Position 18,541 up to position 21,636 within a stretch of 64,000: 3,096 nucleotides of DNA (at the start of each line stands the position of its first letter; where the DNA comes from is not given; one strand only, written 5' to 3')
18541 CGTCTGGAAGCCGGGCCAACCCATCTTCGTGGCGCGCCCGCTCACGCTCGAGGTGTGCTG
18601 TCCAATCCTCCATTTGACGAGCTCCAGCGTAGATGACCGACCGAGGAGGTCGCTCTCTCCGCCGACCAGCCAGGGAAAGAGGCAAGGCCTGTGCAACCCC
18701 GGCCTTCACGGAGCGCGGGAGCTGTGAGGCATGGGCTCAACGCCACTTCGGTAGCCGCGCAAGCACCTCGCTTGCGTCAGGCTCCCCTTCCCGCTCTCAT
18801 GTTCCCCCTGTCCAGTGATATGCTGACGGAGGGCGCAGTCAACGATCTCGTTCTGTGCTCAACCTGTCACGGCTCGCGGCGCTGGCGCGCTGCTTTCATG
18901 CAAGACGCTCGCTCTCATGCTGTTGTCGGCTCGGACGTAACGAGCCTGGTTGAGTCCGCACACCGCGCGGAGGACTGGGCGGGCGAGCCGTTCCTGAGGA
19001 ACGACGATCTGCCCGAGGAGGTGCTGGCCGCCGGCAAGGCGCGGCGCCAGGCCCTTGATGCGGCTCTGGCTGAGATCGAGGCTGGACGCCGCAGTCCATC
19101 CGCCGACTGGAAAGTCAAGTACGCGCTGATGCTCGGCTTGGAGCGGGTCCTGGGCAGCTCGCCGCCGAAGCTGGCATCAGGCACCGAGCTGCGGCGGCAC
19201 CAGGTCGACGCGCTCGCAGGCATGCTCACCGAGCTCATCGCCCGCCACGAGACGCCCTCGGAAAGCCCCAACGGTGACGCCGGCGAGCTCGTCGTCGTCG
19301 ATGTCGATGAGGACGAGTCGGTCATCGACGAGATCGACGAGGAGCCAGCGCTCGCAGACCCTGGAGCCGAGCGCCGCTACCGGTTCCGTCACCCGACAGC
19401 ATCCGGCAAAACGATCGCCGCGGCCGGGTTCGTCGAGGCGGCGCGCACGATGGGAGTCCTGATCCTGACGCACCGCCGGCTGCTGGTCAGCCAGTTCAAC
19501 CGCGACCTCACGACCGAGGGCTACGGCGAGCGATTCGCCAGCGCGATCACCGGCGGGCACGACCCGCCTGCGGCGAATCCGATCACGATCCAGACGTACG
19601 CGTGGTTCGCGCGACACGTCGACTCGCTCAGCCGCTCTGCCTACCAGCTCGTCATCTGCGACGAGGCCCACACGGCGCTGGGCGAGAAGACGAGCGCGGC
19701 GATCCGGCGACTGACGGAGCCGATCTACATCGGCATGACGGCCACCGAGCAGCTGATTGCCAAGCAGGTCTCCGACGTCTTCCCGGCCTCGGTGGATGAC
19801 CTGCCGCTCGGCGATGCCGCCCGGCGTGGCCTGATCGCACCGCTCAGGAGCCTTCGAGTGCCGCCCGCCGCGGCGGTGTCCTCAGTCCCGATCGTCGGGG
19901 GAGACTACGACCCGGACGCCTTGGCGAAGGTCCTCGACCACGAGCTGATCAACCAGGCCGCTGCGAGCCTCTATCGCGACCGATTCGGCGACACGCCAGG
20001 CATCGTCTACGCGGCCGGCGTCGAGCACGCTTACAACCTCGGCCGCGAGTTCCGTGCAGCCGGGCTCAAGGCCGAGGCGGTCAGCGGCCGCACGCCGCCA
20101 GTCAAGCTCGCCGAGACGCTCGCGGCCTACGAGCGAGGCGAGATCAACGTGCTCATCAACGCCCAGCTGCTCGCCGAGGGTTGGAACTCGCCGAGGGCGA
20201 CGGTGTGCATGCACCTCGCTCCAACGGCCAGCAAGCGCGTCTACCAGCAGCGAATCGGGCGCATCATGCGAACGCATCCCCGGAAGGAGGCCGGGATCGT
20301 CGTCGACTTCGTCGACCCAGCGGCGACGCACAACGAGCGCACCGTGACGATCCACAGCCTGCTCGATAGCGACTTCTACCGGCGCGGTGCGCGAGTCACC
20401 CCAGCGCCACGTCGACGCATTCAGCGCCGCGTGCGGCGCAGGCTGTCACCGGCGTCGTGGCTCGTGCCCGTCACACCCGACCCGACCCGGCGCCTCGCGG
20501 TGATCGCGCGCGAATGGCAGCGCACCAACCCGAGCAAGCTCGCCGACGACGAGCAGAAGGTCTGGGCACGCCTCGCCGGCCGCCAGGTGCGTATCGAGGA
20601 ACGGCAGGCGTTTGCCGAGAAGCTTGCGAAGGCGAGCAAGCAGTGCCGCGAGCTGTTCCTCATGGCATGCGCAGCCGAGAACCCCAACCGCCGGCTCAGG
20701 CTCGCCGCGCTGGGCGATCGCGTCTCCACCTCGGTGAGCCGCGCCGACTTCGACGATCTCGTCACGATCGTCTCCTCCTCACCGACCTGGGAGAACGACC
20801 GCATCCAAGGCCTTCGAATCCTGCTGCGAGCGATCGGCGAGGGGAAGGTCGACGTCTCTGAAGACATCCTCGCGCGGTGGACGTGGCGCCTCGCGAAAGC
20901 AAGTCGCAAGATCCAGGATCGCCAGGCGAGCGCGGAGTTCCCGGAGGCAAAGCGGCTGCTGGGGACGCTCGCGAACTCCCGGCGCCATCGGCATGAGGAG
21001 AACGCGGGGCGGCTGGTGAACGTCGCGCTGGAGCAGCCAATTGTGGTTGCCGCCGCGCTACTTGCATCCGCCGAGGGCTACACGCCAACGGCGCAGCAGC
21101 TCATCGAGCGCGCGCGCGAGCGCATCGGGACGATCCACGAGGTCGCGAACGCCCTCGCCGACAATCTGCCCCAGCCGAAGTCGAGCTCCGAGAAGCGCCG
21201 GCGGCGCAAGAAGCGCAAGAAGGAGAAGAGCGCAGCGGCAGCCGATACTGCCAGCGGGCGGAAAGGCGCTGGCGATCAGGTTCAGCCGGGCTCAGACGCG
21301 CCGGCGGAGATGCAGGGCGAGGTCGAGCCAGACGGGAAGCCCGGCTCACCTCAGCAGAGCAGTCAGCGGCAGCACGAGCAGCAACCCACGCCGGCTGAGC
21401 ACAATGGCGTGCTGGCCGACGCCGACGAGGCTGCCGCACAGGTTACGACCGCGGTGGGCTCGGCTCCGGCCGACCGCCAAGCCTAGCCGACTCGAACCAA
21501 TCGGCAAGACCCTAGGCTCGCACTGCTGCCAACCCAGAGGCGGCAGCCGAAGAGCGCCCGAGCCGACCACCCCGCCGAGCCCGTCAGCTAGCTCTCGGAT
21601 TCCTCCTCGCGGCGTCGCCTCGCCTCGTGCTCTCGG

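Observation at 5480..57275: Dispersed composite intergenic repeat family at eight or more loci, unknown to me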

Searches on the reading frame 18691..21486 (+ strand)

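Call 8: search_protein_families(library=pfam, proteins=[window:18691-21486:+], max_evalue=0.001)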
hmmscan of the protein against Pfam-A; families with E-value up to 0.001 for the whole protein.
window:18691-21486:+ (931 aa): 3 families
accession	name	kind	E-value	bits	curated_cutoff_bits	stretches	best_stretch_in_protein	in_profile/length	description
PF04851.21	ResIII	-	1.2e-13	51.7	22.5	1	210-352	20-161/164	Type III restriction enzyme, res subunit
PF00271.37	Helicase_C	-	7.5e-10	39.5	23.5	1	438-528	19-109/110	Helicase conserved C-terminal domain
PF00270.35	DEAD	-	4e-05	23.8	26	1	233-352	20-159/167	DEAD/DEAH box helicase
